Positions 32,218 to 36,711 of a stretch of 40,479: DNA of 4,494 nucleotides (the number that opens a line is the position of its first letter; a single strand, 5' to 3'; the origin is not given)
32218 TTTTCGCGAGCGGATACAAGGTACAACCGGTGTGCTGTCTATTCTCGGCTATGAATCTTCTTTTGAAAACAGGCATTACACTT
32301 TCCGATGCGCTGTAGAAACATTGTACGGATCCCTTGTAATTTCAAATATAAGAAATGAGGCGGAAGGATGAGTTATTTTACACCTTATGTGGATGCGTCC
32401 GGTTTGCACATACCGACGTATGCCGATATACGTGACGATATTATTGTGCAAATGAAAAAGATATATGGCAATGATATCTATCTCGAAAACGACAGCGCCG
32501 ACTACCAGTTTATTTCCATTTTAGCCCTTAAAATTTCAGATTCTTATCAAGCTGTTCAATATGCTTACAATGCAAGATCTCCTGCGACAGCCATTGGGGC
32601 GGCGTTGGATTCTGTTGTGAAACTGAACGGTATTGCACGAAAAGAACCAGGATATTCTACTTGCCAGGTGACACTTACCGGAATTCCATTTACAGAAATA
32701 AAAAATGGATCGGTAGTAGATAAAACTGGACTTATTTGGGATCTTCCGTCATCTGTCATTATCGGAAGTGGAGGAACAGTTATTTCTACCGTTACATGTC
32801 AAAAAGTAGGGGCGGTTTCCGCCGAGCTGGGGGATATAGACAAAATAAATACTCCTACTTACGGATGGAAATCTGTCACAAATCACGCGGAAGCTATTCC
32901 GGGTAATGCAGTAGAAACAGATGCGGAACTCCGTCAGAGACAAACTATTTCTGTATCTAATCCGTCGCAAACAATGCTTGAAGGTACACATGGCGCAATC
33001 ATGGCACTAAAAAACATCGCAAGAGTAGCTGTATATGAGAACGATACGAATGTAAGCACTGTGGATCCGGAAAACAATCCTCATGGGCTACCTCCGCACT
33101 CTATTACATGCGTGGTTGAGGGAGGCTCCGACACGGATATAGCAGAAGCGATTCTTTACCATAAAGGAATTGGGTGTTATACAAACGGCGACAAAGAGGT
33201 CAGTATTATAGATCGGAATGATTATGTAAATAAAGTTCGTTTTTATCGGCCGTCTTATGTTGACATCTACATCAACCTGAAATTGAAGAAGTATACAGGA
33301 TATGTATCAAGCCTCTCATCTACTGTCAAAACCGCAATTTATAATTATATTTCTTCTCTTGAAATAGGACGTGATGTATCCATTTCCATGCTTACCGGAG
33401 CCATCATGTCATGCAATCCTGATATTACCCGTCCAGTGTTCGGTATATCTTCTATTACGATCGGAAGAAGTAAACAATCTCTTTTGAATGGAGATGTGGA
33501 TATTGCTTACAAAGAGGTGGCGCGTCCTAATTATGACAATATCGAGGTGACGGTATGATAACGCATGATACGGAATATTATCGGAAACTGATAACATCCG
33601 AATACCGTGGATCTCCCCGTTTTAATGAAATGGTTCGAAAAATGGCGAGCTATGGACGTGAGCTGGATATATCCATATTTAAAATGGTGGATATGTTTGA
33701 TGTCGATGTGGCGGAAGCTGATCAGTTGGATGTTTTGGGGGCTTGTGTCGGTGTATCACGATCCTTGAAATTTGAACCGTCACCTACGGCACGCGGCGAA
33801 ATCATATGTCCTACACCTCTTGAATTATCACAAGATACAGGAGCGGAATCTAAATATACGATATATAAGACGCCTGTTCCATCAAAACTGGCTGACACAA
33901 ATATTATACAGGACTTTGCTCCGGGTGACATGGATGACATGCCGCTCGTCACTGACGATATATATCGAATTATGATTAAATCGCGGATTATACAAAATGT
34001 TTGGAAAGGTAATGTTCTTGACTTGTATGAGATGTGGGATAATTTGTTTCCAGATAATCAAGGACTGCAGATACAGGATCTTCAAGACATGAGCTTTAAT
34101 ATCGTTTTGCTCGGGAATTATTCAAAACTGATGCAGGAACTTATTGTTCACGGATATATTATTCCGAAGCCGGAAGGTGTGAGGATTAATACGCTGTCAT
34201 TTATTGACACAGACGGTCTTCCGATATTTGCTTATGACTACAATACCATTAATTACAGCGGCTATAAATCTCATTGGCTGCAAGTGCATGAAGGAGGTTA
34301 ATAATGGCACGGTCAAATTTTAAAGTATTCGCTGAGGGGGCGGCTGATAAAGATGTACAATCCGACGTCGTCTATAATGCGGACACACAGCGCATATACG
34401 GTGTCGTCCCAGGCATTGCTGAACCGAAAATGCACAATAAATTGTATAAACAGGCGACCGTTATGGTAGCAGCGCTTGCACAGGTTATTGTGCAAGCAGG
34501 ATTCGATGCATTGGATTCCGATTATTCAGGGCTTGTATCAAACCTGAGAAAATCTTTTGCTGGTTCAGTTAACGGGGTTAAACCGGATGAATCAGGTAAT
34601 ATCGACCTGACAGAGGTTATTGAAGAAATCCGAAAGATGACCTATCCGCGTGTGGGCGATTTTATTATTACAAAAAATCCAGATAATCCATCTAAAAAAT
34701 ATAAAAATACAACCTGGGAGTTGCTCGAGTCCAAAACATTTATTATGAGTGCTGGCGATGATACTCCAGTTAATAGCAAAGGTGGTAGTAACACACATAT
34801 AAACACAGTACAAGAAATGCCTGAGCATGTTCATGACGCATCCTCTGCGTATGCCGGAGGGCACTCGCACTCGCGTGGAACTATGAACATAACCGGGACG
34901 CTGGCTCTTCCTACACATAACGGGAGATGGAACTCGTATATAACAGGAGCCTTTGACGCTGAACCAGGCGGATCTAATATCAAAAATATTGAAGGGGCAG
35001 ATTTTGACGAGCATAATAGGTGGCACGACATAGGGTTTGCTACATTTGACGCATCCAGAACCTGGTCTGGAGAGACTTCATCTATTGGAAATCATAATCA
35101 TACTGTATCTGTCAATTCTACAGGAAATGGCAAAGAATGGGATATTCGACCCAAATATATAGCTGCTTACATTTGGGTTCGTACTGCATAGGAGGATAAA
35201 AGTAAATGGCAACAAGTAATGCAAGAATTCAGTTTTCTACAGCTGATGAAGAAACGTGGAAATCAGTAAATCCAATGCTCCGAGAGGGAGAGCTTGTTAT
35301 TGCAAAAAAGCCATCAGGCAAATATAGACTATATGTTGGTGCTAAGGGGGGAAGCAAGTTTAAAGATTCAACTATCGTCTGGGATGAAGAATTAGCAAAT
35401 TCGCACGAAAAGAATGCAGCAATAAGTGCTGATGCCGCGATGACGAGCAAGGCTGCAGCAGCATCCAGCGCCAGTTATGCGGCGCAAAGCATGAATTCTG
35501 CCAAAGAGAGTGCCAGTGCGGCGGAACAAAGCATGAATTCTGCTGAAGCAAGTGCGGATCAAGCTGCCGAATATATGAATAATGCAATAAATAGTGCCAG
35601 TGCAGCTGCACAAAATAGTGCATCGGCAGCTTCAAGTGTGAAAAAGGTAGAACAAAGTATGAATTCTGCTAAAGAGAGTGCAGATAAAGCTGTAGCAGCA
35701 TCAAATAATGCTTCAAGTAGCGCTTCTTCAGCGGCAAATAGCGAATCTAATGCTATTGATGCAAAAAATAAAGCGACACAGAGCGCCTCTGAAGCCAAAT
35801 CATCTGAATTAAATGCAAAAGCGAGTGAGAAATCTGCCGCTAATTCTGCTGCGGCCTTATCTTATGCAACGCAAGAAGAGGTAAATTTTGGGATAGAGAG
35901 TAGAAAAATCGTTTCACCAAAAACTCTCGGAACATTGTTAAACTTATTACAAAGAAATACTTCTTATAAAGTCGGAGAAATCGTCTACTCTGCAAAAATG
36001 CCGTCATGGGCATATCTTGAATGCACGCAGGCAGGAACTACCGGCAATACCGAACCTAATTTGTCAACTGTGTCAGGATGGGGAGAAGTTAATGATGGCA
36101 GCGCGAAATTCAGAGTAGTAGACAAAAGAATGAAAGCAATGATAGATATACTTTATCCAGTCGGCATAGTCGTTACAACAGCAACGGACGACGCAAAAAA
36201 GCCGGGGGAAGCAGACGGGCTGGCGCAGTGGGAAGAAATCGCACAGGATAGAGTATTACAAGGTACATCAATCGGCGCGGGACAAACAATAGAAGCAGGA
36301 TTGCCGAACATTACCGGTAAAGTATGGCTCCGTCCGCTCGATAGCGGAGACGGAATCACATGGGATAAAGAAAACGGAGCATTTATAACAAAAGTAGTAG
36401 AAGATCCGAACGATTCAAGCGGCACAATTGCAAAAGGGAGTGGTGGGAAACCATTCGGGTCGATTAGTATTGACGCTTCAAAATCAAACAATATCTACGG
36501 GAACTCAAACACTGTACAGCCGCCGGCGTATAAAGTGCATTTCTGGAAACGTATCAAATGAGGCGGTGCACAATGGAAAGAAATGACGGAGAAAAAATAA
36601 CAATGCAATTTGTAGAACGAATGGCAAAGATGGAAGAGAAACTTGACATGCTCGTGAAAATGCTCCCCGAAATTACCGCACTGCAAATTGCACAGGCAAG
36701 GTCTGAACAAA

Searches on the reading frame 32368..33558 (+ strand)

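Call 94: search_protein_families(library=pfam, proteins=[window:32368-33558:+], max_evalue=0.0001)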
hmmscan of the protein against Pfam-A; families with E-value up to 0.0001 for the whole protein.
window:32368-33558:+ (396 aa): 1 family
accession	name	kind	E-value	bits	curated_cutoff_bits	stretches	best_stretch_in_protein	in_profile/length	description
PF04865.19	Baseplate_J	-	4.8e-16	59.3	21.1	1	79-226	4-157/255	Baseplate J-like protein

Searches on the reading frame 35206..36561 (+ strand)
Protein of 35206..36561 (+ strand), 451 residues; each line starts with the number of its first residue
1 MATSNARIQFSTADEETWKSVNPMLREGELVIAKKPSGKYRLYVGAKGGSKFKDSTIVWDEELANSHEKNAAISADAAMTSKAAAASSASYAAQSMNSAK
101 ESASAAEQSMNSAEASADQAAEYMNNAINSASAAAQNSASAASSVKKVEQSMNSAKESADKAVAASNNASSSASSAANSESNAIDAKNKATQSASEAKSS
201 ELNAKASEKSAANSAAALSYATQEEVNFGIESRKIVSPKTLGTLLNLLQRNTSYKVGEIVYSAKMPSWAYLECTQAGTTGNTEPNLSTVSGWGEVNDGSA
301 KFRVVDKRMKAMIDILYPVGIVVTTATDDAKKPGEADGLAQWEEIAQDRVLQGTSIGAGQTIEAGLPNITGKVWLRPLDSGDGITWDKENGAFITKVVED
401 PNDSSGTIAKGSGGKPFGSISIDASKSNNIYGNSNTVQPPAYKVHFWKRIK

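Call 94: search_protein_families(library=pfam, proteins=[window:35206-36561:+], max_evalue=0.0001)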
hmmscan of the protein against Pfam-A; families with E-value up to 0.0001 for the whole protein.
window:35206-36561:+ (451 aa): 1 family
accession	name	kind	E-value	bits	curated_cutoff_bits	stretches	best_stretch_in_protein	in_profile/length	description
PF21939.1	Gp10_C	-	6.8e-05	24.3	27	0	312-359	1-46/139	Baseplate structural protein Gp10, C-terminal domain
